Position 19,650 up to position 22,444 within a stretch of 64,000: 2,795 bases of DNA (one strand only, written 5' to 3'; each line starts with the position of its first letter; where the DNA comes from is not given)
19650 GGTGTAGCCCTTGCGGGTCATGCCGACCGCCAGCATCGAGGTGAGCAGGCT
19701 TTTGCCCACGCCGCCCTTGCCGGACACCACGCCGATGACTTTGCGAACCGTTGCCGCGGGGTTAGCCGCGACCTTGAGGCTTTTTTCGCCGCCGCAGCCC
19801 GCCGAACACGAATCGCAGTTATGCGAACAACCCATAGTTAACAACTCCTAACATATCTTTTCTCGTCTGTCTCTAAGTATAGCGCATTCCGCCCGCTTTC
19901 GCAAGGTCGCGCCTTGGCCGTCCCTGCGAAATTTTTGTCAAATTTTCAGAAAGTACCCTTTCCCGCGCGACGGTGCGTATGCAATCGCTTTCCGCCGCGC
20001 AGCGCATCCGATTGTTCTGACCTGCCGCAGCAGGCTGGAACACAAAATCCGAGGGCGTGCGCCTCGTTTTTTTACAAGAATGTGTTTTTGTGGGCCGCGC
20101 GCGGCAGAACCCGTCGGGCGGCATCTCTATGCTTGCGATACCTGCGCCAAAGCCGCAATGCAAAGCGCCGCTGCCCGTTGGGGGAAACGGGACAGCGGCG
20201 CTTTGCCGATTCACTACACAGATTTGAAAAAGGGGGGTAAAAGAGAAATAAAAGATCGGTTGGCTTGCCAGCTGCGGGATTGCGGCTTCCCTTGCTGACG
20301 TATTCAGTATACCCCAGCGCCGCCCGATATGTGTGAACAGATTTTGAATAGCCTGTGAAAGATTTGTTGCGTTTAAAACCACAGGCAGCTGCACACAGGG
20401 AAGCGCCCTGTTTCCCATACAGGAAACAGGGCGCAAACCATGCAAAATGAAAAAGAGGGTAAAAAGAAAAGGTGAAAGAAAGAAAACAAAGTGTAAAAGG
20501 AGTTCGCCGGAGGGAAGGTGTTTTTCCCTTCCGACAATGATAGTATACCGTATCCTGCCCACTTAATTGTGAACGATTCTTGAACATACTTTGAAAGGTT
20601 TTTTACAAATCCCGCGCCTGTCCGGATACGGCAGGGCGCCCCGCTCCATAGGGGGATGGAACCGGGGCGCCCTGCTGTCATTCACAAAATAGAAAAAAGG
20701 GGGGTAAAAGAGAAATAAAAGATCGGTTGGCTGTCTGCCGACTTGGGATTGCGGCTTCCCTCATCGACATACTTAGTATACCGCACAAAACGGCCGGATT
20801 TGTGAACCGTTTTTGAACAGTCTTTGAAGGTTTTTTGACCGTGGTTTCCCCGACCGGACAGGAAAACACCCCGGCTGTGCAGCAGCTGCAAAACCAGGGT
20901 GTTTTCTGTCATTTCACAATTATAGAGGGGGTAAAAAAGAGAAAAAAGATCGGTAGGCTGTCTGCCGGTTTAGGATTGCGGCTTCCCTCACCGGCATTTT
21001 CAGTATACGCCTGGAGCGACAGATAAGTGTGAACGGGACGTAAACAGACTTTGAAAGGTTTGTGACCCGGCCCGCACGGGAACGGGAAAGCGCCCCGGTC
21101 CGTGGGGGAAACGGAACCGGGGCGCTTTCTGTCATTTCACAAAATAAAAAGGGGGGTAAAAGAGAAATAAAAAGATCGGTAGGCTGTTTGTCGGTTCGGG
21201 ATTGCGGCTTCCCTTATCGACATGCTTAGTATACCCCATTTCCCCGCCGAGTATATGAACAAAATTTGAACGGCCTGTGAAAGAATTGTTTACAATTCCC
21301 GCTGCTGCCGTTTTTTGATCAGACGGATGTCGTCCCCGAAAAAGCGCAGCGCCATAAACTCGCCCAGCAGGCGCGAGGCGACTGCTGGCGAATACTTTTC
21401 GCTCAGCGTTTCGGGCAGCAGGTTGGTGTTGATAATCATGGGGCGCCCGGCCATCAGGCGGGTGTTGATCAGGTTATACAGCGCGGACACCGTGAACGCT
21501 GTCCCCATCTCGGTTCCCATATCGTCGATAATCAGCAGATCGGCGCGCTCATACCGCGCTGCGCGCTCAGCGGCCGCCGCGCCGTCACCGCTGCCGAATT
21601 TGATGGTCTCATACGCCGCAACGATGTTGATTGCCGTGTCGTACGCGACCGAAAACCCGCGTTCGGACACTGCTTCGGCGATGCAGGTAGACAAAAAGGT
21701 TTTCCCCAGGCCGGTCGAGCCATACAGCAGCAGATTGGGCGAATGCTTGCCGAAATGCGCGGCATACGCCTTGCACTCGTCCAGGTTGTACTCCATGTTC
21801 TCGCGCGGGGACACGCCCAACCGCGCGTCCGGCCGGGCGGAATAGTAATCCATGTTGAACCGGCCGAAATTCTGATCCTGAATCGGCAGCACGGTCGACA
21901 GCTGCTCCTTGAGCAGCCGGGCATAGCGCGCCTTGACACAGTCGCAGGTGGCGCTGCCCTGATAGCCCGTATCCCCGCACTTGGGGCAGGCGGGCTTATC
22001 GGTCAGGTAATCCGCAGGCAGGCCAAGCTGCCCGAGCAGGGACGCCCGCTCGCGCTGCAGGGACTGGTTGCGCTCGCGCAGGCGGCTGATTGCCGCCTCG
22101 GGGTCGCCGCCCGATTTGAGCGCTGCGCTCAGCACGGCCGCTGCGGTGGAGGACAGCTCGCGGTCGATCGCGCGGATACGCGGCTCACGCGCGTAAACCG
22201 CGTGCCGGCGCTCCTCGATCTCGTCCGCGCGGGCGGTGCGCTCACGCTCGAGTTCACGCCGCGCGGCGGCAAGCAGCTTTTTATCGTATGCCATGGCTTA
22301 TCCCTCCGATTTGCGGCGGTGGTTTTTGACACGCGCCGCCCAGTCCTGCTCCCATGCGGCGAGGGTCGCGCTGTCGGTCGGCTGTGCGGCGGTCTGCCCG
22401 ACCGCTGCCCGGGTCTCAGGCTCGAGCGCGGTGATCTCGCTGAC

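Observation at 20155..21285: Tandem array of five promoter-to-hairpin units that look like a multicopy small-RNA family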

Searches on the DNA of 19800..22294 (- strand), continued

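Call 46: search_rna_families(source=L040, start=3800, end=3985, threshold=evalue, max_evalue=10, show_alignments=3)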
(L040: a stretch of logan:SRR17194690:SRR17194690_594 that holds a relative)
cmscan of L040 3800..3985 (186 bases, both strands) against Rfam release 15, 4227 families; matches with E-value up to 10: 35.
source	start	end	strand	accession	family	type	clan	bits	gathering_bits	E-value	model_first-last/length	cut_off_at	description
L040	3922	3985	-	RF00125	IS128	Gene; sRNA;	-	27.5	80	0.00044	146-209/209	5'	IS128 RNA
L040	3867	3972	+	RF01772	rnk_pseudo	Cis-reg; leader;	-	26.6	55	0.0074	1-108/108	no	Pseudomonas rnk leader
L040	3912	3968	+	RF02495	ohsC_RNA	Gene; antitoxin;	-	21.9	50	0.23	1-77/77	no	Oppression of Hydrophobic ORF by sRNA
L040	3934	3985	-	RF00512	Leu_leader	Cis-reg; leader;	-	20.6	50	0.028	98-148/148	5'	Leucine operon leader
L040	3933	3963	+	RF00512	Leu_leader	Cis-reg; leader;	-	18.8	50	0.084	116-145/148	no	Leucine operon leader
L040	3930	3985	-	RF02449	ncr1015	Gene; sRNA;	-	18.7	60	1.8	63-121/121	5'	Bacillus sRNA ncr1015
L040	3897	3968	+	RF01859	Phe_leader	Cis-reg; leader;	-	18.3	55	0.66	1-125/125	no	Phenylalanine leader peptide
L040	3933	3967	+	RF04049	MIR7127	Gene; miRNA;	-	16.8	100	0.72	1-132/132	no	MIR7127 microRNA precursor family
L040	3931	3985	-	RF00506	Thr_leader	Cis-reg; leader;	-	16.6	55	0.56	55-118/118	5'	Threonine operon leader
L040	3936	3964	-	RF01772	rnk_pseudo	Cis-reg; leader;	-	16.5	55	1.2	73-100/108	no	Pseudomonas rnk leader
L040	3933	3969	+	RF03631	MIR3440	Gene; miRNA;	-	16.4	105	0.43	1-127/127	no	MIR3440 microRNA precursor family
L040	3893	3968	+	RF02837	anti-hemB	Gene; sRNA;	-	16.1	49.5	0.13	1-81/81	no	Burkholderia RNA 7 (anti-hemB)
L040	3850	3967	+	RF01820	RsaE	Gene; sRNA;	-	15.8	79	1.8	1-112/112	no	RNA Staph. aureus E (RoxS)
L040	3915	3967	+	RF01678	P37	Gene; sRNA;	-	15.6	50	0.85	1-62/62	no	Pseudomonas sRNA P37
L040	3932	3969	-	RF02495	ohsC_RNA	Gene; antitoxin;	-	15.5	50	5.1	34-77/77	no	Oppression of Hydrophobic ORF by sRNA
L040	3934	3966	-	RF02607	AbsR25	Gene; sRNA;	-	15.3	47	1.7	134-164/164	no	Acinetobacter sRNA 25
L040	3915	3981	-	RF02621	BSnc120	Gene; sRNA;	-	14.9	114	1.1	1-88/88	no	Brucella sRNA 120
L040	3934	3966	+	RF03491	mir-3146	Gene; miRNA;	-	14.5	96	3.9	1-79/79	no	mir-3146 microRNA precursor family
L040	3932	3975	+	RF01334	CRISPR-DR21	Gene; CRISPR;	-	14.4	48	6.9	1-37/37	no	CRISPR RNA direct repeat element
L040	3937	3963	+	RF02634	EF3314_EF3315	Gene; sRNA;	-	14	100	0.36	71-97/141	no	Enterococcus sRNA EF3314_EF3315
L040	3929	3972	+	RF03641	mir-991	Gene; miRNA;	-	13.7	100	5.2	1-88/88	no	mir-991 microRNA precursor family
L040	3933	3985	-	RF02901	AaHKsRNA41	Gene; sRNA;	-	13.6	97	0.43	135-187/187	5'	Aggregatibacter sRNA 41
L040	3815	3856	-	RF03936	mir-4079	Gene; miRNA;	-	13.4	62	4.7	1-51/51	no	mir-4079 microRNA precursor family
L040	3932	3968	+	RF04096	mir-4433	Gene; miRNA;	-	13.2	77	5.5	1-83/83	no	mir-4433 microRNA precursor family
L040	3932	3968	-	RF04096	mir-4433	Gene; miRNA;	-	13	77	6.5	1-83/83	no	mir-4433 microRNA precursor family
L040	3868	3902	-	RF01360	CRISPR-DR47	Gene; CRISPR;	-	12.9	39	6.7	1-37/37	no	CRISPR RNA direct repeat element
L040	3815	3856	+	RF03936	mir-4079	Gene; miRNA;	-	12.4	62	9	1-51/51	no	mir-4079 microRNA precursor family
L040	3865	3966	+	RF04180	BTnc231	Gene; sRNA;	-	12.3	80.4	2.7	1-154/154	no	Bacteroides sRNA BTnc231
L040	3928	3972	-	RF02066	STnc320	Gene; sRNA;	-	12.2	50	7.5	12-55/55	no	Salmonella enterica sRNA STnc320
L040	3937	3985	-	RF00624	P9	Gene;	-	11.9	43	3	32-74/74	5'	Pseudomonas sRNA P9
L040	3847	3970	-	RF00516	ylbH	Cis-reg; leader;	-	11.4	50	2.9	1-122/122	no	ylbH leader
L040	3892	3963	+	RF00624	P9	Gene;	-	10.4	43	7.6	1-74/74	no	Pseudomonas sRNA P9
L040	3933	3985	+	RF01263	snR191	Gene; snRNA; snoRNA; HACA-box;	CL00043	10.2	46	3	98-155/273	3'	Small nucleolar RNA snR191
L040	3829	3840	+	RF02040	HOTTIP_1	Gene; lncRNA;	-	10.2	50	5.3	46-57/57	no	HOXA transcript at the distal tip, conserved region 1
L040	3948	3972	-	RF02248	Six3os1_3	Gene; lncRNA;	-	9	40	3.8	48-75/75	no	Six3os1 conserved region 3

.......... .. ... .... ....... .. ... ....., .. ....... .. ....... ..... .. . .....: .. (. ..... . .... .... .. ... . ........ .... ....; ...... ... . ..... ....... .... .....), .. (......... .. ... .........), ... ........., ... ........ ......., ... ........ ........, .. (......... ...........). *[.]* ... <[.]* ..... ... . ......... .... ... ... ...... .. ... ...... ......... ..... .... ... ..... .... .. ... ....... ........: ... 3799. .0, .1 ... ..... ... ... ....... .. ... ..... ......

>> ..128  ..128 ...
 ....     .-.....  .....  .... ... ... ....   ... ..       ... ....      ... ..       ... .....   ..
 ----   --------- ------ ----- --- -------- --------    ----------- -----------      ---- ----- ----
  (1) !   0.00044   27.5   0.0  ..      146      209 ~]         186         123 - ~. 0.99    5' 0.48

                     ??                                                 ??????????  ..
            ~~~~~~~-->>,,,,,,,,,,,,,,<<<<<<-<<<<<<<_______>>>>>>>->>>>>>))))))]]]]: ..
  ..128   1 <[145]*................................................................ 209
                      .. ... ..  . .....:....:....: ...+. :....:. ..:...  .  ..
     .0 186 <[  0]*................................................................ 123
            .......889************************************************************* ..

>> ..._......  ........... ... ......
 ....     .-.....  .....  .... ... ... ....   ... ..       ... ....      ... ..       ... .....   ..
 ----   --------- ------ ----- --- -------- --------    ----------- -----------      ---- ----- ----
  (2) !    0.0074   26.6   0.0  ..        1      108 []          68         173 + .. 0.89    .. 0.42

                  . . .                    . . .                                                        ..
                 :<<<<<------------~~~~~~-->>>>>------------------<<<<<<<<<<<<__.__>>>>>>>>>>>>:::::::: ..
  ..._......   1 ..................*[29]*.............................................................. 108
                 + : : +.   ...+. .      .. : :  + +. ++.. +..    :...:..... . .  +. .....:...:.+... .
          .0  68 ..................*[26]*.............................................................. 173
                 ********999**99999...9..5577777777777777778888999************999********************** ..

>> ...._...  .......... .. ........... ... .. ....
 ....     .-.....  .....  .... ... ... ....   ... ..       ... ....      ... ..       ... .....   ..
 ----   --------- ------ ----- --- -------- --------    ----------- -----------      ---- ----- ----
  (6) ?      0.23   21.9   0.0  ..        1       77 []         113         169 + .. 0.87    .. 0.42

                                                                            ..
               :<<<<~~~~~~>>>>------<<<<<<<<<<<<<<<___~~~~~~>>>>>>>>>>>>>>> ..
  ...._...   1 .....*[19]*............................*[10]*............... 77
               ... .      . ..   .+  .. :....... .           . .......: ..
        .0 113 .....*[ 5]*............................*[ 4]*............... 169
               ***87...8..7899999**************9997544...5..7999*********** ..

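Call 47: search_rna_families(source=L044, start=3880, end=4050, threshold=evalue, max_evalue=10, show_alignments=3)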
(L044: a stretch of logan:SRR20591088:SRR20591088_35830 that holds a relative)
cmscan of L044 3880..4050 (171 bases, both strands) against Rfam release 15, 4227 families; matches with E-value up to 10: 15.
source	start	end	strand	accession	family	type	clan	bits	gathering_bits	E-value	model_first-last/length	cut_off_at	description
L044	3979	4038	+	RF00506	Thr_leader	Cis-reg; leader;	-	18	55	0.24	1-118/118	no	Threonine operon leader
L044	3929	4035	+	RF01820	RsaE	Gene; sRNA;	-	18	79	0.56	1-112/112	no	RNA Staph. aureus E (RoxS)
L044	3997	4040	-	RF04134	MIR7504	Gene; miRNA;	-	16.7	83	1.7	1-124/124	no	MIR7504 microRNA precursor family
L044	3985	4037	+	RF01066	6C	Cis-reg;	-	16.5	47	4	1-75/75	no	6C RNA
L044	3999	4050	-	RF00506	Thr_leader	Cis-reg; leader;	-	15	55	1.2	63-118/118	5'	Threonine operon leader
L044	3997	4042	+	RF04000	MIR8139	Gene; miRNA;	-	14.8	90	1.2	1-58/58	no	MIR8139 microRNA precursor family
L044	3999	4038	-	RF01924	mir-2774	Gene; miRNA;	-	14.6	51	0.51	1-67/67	no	mir-2774 microRNA precursor family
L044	3997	4040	+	RF04134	MIR7504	Gene; miRNA;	-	13.8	83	8.4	1-124/124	no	MIR7504 microRNA precursor family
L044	4002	4050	-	RF04180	BTnc231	Gene; sRNA;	-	12.5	80.4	2.2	108-154/154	5'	Bacteroides sRNA BTnc231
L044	4007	4030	+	RF02278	Betaproteobacteria_toxic_sRNA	Gene; sRNA;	-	12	50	4.3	34-57/64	no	Betaproteobacteria toxic small RNA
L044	4003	4050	-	RF02144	rsmX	Gene;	CL00106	10.4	56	8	73-114/114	5'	rsmX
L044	3964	4050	-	RF02757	Erse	Gene; sRNA;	-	10.1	138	0.6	37-252/252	5'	Erse small RNA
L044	3971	4037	-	RF02151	MIMT1_1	Gene; lncRNA;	-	9.8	45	9.3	35-88/88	no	MER1 repeat containing imprinted transcript 1 conserved region 1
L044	4005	4039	-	RF02503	Atu_C9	Gene; sRNA;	-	7.2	40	4.8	156-192/192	no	Rhizobiales sRNA Atu_C9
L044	3880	3961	-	RF01953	SOX2OT_exon3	Gene; lncRNA;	-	5.9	70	4.3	1-82/276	3'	SOX2 overlapping transcript exon 3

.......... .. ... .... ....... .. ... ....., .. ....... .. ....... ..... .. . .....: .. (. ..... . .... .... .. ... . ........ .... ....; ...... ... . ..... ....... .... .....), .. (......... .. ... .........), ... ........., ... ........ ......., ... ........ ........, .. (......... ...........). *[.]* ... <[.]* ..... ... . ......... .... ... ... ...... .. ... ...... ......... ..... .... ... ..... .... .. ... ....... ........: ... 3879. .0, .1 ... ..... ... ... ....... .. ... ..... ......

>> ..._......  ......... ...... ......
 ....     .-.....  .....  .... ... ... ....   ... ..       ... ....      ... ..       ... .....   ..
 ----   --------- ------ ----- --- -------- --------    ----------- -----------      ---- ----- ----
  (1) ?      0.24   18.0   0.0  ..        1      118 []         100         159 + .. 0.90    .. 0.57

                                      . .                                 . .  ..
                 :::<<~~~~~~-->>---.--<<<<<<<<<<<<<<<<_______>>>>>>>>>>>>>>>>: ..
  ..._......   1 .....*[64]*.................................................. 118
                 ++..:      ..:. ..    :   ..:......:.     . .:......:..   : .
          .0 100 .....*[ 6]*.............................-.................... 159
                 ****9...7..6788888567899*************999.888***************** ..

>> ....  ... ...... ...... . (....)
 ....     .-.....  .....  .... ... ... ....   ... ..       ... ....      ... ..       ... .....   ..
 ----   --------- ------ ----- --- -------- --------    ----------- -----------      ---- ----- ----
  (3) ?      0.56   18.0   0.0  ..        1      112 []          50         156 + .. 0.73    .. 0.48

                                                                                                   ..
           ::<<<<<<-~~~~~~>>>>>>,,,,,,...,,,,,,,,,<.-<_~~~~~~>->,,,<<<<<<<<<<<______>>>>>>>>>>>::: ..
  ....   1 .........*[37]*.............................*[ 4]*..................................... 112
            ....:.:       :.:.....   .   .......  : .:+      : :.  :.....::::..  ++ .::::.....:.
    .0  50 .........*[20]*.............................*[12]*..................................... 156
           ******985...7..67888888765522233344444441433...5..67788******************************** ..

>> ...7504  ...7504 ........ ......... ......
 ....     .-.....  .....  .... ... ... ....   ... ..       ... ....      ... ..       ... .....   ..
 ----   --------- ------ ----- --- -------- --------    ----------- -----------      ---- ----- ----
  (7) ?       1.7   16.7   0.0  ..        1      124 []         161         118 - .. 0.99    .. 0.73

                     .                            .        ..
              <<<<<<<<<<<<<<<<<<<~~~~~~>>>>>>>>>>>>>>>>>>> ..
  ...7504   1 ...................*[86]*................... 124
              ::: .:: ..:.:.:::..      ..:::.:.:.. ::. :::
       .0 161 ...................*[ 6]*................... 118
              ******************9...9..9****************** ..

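Call 100: search_dna_similar(query=window:20140-21290:-, collection=plasmids, mode=distant, max_rows=5)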
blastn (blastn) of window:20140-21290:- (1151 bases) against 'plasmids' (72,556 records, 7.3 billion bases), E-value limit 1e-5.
No match.

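Call 101: search_dna_similar(query=window:20140-21290:-, collection=phages, mode=distant, max_rows=5)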
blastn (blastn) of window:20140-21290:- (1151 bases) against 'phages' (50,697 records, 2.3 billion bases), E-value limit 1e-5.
No match.
